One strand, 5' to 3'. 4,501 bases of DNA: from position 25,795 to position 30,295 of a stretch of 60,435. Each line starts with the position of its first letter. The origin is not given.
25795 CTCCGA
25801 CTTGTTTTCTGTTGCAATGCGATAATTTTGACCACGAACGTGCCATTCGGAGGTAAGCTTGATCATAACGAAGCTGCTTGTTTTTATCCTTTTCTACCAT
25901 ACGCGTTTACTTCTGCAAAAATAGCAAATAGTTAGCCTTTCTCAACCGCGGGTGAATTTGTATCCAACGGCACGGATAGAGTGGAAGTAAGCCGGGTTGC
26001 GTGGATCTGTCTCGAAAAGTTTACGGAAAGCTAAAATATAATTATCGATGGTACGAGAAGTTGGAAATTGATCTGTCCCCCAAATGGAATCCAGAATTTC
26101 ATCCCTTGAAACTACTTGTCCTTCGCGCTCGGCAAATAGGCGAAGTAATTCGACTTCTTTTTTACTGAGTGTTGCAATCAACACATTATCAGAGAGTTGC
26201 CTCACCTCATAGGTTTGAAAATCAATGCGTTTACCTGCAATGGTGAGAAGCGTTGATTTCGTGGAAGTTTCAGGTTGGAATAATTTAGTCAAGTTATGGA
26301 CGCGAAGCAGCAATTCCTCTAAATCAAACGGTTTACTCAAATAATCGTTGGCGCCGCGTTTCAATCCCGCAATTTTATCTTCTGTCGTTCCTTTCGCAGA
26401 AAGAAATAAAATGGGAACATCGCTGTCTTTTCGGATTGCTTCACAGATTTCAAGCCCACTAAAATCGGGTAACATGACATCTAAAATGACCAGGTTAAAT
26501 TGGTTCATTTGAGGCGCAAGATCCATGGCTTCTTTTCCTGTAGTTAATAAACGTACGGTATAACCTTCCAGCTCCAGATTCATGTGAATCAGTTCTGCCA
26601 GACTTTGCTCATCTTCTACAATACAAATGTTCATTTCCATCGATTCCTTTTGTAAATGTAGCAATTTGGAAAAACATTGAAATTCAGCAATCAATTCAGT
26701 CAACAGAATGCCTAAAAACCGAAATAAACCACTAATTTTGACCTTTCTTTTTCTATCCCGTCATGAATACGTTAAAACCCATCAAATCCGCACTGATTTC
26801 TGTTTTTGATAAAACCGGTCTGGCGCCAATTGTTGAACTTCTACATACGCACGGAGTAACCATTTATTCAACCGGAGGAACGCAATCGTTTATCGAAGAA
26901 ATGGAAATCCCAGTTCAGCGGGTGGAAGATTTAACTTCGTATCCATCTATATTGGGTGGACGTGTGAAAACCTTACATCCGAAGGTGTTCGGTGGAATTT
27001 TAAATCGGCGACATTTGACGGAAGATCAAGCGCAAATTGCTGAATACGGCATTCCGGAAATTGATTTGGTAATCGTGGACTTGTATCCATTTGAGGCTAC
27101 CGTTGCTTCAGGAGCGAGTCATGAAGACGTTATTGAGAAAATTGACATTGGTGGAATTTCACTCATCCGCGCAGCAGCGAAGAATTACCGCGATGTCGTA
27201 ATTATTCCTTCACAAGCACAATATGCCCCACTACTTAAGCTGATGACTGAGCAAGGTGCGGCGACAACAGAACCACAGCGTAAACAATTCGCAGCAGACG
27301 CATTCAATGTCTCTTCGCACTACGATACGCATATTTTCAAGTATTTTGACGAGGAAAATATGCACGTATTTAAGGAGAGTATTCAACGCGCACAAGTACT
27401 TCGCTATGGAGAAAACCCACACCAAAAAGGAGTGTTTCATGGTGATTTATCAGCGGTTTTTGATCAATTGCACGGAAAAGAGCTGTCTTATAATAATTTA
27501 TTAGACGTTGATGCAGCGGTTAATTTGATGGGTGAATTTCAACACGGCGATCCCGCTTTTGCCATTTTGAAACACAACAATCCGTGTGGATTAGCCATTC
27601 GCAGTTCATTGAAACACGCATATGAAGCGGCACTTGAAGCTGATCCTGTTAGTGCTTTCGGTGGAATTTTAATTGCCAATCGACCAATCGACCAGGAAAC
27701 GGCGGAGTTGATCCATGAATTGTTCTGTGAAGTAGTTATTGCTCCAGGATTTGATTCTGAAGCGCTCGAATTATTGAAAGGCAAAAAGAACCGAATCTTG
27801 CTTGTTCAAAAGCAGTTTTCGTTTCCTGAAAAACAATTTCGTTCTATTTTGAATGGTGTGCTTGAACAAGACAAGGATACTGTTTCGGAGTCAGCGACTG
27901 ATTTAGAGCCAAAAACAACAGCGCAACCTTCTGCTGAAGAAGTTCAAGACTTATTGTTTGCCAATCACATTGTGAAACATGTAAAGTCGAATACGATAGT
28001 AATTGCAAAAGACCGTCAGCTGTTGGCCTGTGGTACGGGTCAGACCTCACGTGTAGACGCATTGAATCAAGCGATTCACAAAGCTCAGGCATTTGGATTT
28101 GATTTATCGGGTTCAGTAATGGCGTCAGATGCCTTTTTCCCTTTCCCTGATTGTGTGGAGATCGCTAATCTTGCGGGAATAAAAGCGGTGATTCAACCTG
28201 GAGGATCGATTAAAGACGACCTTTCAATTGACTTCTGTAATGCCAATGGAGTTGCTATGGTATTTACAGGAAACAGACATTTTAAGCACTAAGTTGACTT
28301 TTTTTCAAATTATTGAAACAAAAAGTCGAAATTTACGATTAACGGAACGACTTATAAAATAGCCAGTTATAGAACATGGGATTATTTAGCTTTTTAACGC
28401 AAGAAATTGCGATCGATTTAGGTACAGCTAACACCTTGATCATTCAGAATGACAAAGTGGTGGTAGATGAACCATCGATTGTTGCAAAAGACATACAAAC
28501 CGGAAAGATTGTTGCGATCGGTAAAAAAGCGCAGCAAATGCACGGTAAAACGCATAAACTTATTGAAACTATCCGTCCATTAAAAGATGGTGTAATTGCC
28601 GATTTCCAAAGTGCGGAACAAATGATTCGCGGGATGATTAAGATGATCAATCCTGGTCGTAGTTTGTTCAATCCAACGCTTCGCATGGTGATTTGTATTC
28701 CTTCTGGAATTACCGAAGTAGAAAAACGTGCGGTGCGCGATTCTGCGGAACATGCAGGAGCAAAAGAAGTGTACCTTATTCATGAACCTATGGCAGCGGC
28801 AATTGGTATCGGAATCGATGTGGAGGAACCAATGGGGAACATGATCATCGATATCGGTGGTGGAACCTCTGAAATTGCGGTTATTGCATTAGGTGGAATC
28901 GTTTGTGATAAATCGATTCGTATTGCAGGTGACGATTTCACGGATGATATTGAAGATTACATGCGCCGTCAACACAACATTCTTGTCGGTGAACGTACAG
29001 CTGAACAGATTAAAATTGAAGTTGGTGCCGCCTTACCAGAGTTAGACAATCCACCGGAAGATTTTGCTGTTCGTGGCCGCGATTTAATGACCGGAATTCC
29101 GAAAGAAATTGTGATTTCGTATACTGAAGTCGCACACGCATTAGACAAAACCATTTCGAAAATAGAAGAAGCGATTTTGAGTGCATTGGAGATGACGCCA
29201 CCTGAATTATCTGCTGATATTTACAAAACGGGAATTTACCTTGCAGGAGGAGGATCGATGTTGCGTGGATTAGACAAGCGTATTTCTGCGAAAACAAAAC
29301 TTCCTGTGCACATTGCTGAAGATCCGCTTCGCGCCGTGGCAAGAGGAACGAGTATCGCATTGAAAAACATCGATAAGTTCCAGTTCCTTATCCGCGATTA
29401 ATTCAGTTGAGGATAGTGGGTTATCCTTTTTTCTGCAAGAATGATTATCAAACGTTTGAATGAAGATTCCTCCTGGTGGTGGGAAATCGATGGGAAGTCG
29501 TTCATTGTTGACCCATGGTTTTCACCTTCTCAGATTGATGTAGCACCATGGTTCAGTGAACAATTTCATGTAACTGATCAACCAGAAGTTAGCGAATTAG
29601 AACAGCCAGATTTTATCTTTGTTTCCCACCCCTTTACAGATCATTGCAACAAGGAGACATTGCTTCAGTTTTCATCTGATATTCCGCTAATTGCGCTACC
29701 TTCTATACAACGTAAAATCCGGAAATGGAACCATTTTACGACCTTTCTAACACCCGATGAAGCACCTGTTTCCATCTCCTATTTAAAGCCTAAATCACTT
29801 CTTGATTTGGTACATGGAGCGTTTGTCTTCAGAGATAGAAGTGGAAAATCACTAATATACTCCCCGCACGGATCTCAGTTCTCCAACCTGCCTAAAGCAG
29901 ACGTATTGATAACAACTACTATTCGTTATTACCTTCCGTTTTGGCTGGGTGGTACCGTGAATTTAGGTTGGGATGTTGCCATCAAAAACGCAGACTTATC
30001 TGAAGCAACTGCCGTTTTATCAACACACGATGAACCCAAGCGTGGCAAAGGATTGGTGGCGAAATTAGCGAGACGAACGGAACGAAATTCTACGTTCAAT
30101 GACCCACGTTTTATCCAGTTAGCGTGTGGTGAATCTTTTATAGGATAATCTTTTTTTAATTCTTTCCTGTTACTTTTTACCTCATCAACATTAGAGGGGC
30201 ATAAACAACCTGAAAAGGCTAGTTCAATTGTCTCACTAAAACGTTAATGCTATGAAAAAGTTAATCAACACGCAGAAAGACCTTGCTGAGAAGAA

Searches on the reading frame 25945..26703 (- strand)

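Call 11: search_protein_families(library=pfam, proteins=[window:25945-26703:-], max_evalue=0.001)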
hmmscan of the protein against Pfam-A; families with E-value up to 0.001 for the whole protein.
window:25945-26703:- (253 aa): 2 families
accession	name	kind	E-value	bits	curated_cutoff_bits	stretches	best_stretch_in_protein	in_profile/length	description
PF00072.30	Response_reg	-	2.6e-28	98.8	30.2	1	26-135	1-110/111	Response regulator receiver domain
PF00486.34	Trans_reg_C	-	1.5e-20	73.5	26.2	1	178-250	5-77/77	Transcriptional regulatory protein, C terminal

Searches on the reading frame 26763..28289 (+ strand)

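Call 11: search_protein_families(library=pfam, proteins=[window:26763-28289:+], max_evalue=0.001)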
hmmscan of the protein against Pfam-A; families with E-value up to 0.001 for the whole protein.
window:26763-28289:+ (509 aa): 2 families
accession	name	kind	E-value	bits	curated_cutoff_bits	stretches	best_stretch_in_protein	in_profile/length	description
PF01808.24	AICARFT_IMPCHas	-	6e-108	361.4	25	1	138-440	1-311/311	AICARFT/IMPCHase bienzyme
PF02142.27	MGS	-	4.7e-20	72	24.1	1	20-132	2-93/94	MGS-like domain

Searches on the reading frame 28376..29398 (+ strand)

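Call 11: search_protein_families(library=pfam, proteins=[window:28376-29398:+], max_evalue=0.001)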
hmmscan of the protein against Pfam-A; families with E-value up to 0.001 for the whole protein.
window:28376-29398:+ (341 aa): 6 families
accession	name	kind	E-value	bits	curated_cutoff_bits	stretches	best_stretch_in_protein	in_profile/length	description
PF06723.19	MreB_Mbl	-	1.3e-127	425.6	27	1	9-335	2-325/327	MreB/Mbl protein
PF14450.12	FtsA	-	4.6e-12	46.8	31.8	1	157-317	2-113/127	Cell division protein FtsA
PF00012.26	HSP70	-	6.5e-10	38.3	20.6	1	103-199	135-237/599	Hsp70 protein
PF00022.25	Actin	-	2.2e-08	33.6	27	0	29-199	27-190/410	Actin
PF11104.14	PilM_2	-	0.00014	21.3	27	0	287-326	278-316/340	Type IV pilus assembly protein PilM;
PF25216.1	Volactin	-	0.00055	19.9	35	0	40-127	53-139/321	Volactin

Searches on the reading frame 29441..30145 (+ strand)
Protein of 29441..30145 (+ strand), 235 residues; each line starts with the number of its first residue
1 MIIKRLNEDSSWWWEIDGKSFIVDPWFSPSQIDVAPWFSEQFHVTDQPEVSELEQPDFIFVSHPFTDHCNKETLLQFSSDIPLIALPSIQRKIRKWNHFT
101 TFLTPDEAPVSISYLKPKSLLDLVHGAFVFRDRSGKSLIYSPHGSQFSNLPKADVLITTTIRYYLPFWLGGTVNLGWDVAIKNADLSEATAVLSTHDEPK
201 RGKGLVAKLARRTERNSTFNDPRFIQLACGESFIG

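Call 11: search_protein_families(library=pfam, proteins=[window:29441-30145:+], max_evalue=0.001)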
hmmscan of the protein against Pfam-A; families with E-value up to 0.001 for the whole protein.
window:29441-30145:+ (235 aa): 2 families
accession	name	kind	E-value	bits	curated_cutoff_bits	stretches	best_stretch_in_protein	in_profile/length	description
PF13483.12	Lactamase_B_3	-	1.1e-06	29.2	24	1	8-160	6-133/160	Beta-lactamase superfamily domain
PF12706.13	Lactamase_B_2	-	1.2e-05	25.5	27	1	21-105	3-82/200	Beta-lactamase superfamily domain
